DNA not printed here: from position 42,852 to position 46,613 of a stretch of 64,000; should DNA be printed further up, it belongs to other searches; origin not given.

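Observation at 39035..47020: T9SS cargo cluster sharing a ~190-aa N-terminal domain in four copies; the giant member lacks a canonical CTD and ends in repeats shared with a neighbouring lipoprotein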

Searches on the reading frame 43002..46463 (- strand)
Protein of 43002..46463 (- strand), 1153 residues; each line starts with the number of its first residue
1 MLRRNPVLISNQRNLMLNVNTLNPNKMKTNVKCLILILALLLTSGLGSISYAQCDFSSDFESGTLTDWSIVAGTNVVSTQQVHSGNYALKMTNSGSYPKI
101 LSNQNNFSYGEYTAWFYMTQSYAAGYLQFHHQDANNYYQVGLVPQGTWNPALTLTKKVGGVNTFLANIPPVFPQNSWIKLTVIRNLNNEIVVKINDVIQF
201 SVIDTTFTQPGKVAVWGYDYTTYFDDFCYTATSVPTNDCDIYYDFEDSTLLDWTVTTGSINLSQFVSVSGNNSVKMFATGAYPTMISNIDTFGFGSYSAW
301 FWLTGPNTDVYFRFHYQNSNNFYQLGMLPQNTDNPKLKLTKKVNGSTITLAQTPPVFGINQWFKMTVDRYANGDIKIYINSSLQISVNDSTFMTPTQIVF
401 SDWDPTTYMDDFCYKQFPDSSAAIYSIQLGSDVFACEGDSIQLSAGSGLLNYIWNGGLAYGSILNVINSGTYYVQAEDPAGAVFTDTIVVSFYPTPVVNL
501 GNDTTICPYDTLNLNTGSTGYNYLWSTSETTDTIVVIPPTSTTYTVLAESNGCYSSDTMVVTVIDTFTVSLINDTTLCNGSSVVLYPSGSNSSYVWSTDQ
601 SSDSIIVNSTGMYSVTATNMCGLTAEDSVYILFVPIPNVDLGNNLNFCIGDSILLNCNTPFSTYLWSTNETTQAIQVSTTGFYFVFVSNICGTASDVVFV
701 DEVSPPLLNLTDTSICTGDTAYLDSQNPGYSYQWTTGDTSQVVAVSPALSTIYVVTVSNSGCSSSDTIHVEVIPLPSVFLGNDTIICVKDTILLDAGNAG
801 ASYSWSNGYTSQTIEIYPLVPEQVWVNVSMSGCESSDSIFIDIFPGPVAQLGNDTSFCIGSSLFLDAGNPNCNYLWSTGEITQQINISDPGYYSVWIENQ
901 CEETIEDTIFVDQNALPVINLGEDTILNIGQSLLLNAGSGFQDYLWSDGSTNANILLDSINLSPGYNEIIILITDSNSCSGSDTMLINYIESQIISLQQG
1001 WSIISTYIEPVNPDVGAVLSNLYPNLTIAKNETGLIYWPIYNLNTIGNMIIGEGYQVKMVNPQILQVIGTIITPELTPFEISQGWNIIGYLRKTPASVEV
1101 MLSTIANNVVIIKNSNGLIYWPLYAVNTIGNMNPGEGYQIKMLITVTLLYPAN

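Call 4: search_protein_families(library=pfam, proteins=[window:43002-46463:-], max_evalue=0.1)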
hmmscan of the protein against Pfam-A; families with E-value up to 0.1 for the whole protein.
window:43002-46463:- (1153 aa): 3 families
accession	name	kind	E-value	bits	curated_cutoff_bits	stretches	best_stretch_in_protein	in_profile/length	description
PF19081.6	Ig_7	-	1.1e-06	29.2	27.3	1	708-773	6-81/84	Ig-like domain CHU_C associated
PF22179.2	RickCE_cat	-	0.0084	16.9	27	0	171-203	8-40/102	RickCE-like, catalytic domain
PF18224.6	ToxB_N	-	0.062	13.8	25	0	607-627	28-49/61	ToxB N-terminal domain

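Call 5: search_protein_families(library=ncbifam, proteins=[window:43002-46463:-], max_evalue=0.1)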
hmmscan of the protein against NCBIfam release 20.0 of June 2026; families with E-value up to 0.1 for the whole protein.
window:43002-46463:- (1153 aa): 1 family
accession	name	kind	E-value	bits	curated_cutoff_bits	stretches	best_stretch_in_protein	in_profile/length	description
NF049843.1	BdpA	exception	0.069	11.9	750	0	53-114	5-63/481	BAR domain-like protein A BdpA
